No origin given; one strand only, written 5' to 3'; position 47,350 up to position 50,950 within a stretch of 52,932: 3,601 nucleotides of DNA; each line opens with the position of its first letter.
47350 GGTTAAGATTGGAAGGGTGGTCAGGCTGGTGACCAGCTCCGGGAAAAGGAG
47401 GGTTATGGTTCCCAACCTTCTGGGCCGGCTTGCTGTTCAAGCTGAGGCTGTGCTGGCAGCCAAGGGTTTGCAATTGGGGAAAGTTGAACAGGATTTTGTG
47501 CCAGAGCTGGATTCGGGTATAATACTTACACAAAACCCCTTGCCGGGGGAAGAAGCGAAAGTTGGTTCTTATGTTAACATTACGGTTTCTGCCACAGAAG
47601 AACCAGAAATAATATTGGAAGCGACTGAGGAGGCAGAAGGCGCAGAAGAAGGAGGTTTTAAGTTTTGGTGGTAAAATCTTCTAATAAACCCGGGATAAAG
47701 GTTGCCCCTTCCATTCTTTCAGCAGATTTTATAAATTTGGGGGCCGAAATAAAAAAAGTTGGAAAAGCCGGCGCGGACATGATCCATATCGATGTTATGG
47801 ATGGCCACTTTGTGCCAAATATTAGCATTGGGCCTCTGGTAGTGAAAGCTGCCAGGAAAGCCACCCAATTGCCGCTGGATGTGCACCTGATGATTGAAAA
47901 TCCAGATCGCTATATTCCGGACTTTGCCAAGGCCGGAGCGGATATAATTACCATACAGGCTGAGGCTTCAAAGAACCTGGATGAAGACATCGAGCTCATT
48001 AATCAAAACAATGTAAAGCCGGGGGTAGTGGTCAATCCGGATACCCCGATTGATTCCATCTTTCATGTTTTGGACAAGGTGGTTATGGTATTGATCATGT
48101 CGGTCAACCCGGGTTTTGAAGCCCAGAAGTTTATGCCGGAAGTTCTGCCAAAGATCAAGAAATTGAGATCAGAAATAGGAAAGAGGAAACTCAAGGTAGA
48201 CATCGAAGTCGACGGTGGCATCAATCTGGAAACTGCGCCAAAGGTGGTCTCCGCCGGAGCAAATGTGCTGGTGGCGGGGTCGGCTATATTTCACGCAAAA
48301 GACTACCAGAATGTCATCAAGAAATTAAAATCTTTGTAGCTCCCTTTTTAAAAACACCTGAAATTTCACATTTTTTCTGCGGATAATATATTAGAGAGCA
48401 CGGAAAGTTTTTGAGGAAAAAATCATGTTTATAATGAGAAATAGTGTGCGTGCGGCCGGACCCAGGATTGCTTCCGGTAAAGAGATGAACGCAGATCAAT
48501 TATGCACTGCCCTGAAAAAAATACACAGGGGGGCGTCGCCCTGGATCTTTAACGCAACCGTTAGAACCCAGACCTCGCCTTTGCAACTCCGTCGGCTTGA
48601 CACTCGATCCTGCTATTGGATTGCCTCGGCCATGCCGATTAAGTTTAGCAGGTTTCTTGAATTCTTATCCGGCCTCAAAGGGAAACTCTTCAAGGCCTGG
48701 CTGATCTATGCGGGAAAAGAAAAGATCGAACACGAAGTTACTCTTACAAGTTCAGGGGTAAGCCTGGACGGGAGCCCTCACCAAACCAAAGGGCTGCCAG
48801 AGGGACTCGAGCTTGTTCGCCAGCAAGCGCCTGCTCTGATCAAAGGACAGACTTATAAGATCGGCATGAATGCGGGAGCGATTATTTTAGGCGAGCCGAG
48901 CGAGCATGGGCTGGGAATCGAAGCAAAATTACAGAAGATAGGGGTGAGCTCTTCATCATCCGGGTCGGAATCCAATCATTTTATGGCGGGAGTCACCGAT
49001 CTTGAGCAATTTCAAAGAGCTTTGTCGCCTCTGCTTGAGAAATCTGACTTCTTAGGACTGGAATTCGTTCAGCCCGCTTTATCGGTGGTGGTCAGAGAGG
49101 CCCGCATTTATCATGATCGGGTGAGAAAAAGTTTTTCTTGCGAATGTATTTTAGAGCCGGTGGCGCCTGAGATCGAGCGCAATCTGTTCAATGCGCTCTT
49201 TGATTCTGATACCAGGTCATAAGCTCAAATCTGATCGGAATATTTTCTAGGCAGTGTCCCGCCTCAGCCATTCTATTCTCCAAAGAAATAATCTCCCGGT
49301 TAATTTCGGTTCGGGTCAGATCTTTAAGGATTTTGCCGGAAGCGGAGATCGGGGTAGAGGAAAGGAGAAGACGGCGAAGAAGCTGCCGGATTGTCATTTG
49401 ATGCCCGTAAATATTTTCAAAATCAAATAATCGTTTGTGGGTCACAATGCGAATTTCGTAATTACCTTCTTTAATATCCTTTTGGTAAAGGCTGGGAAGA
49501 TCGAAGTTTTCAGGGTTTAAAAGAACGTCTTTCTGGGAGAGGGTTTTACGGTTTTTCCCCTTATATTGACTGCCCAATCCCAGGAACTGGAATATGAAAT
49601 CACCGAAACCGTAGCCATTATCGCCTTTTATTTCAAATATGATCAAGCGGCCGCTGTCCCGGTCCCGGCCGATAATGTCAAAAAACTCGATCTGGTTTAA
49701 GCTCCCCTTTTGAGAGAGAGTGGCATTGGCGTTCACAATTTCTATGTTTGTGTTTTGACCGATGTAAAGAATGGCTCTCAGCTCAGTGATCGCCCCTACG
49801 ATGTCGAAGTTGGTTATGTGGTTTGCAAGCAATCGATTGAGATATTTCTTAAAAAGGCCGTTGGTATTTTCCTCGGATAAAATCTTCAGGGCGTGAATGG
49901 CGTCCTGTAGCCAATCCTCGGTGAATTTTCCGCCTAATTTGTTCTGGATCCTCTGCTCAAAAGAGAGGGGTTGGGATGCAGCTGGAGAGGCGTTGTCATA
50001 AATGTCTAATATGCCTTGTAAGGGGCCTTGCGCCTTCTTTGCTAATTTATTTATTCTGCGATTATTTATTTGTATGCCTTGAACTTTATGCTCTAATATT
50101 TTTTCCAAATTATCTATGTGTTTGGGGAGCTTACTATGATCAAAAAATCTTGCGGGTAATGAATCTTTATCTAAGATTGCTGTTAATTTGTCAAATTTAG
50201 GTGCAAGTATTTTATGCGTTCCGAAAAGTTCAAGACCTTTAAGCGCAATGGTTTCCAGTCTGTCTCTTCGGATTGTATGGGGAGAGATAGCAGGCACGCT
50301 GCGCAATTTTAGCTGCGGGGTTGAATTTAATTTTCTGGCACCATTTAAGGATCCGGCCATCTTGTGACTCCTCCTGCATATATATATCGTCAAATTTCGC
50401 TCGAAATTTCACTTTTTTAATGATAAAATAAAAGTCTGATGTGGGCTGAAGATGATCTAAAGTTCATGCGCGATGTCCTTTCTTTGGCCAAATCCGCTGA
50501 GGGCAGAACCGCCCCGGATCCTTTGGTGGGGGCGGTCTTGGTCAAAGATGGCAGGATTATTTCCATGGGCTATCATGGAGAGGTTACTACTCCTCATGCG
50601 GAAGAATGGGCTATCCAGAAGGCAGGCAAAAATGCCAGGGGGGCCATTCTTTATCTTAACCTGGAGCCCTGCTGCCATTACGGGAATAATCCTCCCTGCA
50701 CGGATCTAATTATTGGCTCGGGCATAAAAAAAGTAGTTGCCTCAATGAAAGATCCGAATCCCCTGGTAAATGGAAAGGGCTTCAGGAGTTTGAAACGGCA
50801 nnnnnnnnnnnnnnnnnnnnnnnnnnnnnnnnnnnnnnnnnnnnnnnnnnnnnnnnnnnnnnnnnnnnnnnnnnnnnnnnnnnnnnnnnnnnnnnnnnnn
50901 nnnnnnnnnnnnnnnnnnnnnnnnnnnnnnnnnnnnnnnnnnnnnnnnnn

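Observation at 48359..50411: Convergent, 3'-overlapping orphan gene pair, both genes driven by the shared motif, one with a PD-(D/E)xK-like core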

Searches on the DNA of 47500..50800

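Call 81: search_rna_families(source=window, start=47500, end=50800, threshold=evalue, max_evalue=1)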
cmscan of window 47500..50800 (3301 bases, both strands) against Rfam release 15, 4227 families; matches with E-value up to 1: 2.
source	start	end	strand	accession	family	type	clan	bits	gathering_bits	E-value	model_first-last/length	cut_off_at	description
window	49530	49586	+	RF02965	CyVA-1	Gene; sRNA;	-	20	41.4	0.53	1-77/77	no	CyVA-1 RNA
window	48409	48430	+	RF00180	REN-SRE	Cis-reg;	-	17.2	41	0.74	1-37/37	no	Renin stability regulatory element (REN-SRE)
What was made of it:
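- On Type I toxin-antitoxin (3'-overlapping antisense RNA): No Rfam match was found (call 81).
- Tried and rejected: An Rfam scan of 47500-50800 found nothing credible, and no FMN riboswitch before ribD (call 81).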

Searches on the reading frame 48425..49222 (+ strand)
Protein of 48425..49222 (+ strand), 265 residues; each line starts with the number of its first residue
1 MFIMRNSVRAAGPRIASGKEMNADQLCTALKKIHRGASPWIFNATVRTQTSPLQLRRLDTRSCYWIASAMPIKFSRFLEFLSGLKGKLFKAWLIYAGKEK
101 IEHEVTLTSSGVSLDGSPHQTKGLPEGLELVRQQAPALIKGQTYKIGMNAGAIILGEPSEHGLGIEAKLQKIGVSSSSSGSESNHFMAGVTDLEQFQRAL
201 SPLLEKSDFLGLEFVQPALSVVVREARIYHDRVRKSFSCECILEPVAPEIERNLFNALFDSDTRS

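Call 4: search_protein_families(library=pfam, proteins=[window:48425-49222:+], max_evalue=1)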
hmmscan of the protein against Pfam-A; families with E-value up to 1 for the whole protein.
window:48425-49222:+ (265 aa): 0 families

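Call 5: search_protein_families(library=padloc, proteins=[window:48425-49222:+], max_evalue=1)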
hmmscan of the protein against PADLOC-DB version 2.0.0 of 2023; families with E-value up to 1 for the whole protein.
window:48425-49222:+ (265 aa): 0 families
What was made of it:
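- Closest known: Defence nucleases with a helical N-terminal part and a C-terminal PD-. Different: No match is significant, and there is no PADLOC hit to any of these systems (call 5).
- It matches no PADLOC defence model (call 5).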

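Call 7: find_homologous_proteins(query=window:48425-49222:+)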
Query window:48425-49222:+ (265 aa): 5 proteins with E <= 0.001 among 649 candidates.
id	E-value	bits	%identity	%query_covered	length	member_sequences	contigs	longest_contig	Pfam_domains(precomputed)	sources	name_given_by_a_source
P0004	9.3e-122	423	100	74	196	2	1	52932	-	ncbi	ncbi:MAG: hypothetical protein V3T21_02440 [Candidatus Margulisiibacteriota bacterium]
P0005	2.5e-108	379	89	74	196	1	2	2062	-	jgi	jgi:hypothetical protein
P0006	9.6e-93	328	54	99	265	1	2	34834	-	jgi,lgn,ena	-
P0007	1.0e-90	322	56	99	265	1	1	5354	-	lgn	-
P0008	2.0e-81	291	54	99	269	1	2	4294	-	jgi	-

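Call 10: find_encoding_contigs(protein=P0006, flank=10000)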
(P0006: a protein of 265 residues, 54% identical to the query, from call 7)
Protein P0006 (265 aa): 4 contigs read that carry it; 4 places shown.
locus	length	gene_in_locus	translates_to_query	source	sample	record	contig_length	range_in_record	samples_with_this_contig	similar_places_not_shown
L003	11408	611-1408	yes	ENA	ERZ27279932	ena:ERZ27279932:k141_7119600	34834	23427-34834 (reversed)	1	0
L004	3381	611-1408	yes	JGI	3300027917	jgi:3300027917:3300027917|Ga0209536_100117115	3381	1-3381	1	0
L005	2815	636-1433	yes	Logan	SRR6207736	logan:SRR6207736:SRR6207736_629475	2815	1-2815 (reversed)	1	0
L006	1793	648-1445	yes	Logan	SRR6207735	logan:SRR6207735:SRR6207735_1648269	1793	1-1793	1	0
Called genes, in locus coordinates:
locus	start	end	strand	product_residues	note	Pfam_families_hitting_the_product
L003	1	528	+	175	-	PF00834:Ribul_P_3_epim, PF00215:OMPdecase (weak)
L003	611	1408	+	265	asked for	-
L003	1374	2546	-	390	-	-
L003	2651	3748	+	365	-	PF00383:dCMP_cyt_deam_1, PF14437:MafB19-deam, PF01872:RibD_C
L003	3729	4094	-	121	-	PF00072:Response_reg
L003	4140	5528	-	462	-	PF04055:Radical_SAM, PF06968:BATS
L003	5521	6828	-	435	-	PF01455:HupF_HypC, PF04055:Radical_SAM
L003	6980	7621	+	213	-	PF06971:Put_DNA-bind_N, PF02629:CoA_binding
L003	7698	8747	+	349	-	PF12838:Fer4_7 (faint), PF17179:Fer4_22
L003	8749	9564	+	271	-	PF00970:FAD_binding_6 (weak), PF00175:NAD_binding_1, PF10418:DHODB_Fe-S_bind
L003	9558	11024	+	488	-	PF04879:Molybdop_Fe4S4, PF00384:Molybdopterin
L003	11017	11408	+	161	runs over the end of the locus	PF13237:Fer4_10 (faint), PF13187:Fer4_9 (weak), PF13484:Fer4_16 (faint), PF13247:Fer4_11, PF14697:Fer4_21 (weak), PF12838:Fer4_7, PF25160:LdpA_Fe-S-bd (weak), PF00037:Fer4 (weak)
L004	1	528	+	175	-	PF00834:Ribul_P_3_epim, PF00215:OMPdecase (weak)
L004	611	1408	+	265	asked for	-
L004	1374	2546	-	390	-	-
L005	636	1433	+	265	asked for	-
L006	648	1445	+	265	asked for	-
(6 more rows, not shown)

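Call 11: find_encoding_contigs(protein=P0007, flank=10000)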
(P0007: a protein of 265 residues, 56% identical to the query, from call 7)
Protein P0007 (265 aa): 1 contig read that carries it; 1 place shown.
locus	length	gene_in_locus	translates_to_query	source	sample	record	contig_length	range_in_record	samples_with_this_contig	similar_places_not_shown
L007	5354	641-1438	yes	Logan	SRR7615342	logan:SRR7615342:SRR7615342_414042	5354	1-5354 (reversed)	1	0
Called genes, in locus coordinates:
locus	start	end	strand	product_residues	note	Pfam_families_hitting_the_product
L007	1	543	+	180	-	?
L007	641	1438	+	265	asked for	-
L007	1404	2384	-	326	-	-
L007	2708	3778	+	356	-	PF00383:dCMP_cyt_deam_1, PF14437:MafB19-deam, PF01872:RibD_C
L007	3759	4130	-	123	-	PF00072:Response_reg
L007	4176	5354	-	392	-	?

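Call 12: find_encoding_contigs(protein=P0008, flank=10000)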
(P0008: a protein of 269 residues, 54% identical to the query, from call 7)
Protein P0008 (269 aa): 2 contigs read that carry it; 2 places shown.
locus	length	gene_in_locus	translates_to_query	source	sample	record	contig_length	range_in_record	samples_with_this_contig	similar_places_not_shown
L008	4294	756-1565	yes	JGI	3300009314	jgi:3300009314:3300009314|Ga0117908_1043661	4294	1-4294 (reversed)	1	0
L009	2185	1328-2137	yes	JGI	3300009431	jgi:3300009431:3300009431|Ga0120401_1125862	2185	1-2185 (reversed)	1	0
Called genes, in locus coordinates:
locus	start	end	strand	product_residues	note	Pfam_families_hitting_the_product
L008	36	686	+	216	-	PF00215:OMPdecase (faint), PF00834:Ribul_P_3_epim, PF01729:QRPTase_C (faint)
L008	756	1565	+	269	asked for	-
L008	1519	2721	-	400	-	-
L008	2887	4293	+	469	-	?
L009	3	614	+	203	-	?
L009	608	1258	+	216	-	PF00215:OMPdecase (faint), PF00834:Ribul_P_3_epim, PF01729:QRPTase_C (faint)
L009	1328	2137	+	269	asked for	-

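Call 13: find_encoding_contigs(protein=P0005, flank=10000)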
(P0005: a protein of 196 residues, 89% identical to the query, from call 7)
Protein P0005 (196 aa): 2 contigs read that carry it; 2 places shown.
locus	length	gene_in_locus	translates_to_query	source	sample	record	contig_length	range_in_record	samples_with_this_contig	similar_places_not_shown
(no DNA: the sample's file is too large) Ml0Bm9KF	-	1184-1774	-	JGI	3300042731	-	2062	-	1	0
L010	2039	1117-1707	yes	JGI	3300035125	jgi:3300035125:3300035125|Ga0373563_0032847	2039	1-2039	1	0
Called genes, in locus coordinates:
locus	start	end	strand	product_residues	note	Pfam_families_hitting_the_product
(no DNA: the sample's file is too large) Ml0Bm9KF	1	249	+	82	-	?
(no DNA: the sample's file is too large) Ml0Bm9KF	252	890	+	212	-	PF00834:Ribul_P_3_epim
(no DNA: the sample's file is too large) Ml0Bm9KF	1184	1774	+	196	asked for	-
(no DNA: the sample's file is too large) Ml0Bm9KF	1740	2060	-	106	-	?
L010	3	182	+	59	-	?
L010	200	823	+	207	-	PF00834:Ribul_P_3_epim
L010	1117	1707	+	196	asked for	-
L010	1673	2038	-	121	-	?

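Call 20: find_related_loci(query=A2, collection=genome_contigs, flank=6000)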
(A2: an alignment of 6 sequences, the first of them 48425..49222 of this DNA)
Query A2 (265 aa) in genome_contigs; peptide patterns used: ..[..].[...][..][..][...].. (x = any residue, [..] = any of these).
26 stretches matched a pattern, but none encodes a relative of the query by tblastn (E <= 1e-3).

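Call 56: predict_structure(alignment_id=A4)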
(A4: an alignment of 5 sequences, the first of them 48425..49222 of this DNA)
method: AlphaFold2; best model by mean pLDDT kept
length: 265 residues; sequences in the alignment: 5
mean_pLDDT: 37.8   pTM: 0.35
mean pLDDT of the five models: 37.8, 36.8, 36.3, 35.3, 34.9
residues with pLDDT >= 90: 0; 70-90: 22; 50-70: 40; < 50: 203
segments of 3 or more residues with pLDDT < 50: 1-72, 84-90, 145-265
pLDDT, mean of each block of 10 residues (from residue 1): 23 26 41 31 23 20 29 57 47 51 59 71 74 77 45 26 27 20 24 39 35 28 29 27 28 31 27
secondary structure, 60 per line:
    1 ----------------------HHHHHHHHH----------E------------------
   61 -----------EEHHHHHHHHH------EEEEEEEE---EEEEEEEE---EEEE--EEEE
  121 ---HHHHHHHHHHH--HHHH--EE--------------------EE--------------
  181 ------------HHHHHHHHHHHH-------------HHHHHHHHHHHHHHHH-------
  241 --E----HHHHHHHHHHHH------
elements in order: H23-31 H74-82 E89-96 E100-107 E111-114 E117-120 H124-134 H137-140 H193-204 H218-233 H248-259
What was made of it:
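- A has no recognisable fold, and its model is unusable (call 56), so its role is unknown.
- Tried and rejected: The structure model of A had pLDDT 37.8, so no fold search was run on it (call 56).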

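Call 60: search_protein_families(library=pfam, alignment_id=A6, max_evalue=1)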
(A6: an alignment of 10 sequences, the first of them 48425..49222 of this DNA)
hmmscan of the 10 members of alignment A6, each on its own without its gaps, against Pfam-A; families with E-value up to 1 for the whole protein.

A. member 1, window:48425-49222:+ (265 aa): 0 families

B. families by the number of members that match (of 10 scanned): 2 families
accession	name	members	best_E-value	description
PF22798.2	DUF5817_CT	1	0.14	DUF5817, C-terminal domain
PF15770.10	DUF4699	1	0.17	Domain of unknown function (DUF4699)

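Call 61: search_solved_structures(query=A6, max_evalue=10, show_alignments=2)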
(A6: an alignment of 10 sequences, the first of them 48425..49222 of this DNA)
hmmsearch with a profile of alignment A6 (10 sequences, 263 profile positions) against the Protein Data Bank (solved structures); distinct sequences matched with E-value up to 10: 3.
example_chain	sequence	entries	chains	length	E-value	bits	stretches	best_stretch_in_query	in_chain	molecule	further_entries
1j2y_A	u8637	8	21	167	0.53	12.6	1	182-216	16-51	3-dehydroquinate dehydratase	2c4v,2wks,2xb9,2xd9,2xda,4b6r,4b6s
2c4w_A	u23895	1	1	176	0.58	12.4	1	181-216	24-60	3-DEHYDROQUINATE DEHYDRATASE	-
2c57_A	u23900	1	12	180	0.58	12.4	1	181-216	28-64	3-DEHYDROQUINATE DEHYDRATASE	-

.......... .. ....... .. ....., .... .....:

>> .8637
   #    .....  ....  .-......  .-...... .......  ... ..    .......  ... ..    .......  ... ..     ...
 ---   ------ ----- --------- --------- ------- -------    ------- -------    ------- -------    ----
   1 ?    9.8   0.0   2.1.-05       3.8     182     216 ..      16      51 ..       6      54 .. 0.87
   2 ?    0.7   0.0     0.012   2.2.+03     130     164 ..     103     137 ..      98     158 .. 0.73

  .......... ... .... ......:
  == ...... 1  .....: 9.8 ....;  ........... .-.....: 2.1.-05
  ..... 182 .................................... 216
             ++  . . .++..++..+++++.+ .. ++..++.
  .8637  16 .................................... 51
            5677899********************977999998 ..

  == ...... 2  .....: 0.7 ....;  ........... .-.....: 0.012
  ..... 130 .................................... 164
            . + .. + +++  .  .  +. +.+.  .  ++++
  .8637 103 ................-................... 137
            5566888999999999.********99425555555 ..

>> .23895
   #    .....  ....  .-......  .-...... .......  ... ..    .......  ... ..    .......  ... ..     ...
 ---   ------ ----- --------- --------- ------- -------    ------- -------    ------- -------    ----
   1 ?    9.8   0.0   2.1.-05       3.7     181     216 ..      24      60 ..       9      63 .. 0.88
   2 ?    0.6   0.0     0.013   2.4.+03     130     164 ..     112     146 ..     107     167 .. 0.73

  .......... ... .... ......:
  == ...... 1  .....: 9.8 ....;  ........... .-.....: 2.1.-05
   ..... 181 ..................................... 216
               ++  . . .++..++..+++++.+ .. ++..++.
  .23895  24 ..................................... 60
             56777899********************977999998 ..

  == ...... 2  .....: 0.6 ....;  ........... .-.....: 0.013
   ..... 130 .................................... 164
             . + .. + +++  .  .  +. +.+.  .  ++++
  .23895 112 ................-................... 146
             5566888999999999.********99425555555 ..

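Call 67: search_protein_families(library=ncbifam, proteins=[window:48425-49222:+], max_evalue=0.1)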
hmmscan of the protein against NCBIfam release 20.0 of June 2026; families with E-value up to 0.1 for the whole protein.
window:48425-49222:+ (265 aa): 0 families
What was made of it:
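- On Type II restriction-modification system: A and 9 homologues have no Pfam, NCBIfam or PDB match of any kind (calls 4, 60, 61, 67).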

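Call 68: search_protein_families(library=phrogs, proteins=[window:48425-49222:+], max_evalue=0.1)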
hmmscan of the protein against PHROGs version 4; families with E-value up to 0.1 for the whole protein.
window:48425-49222:+ (265 aa): 0 families
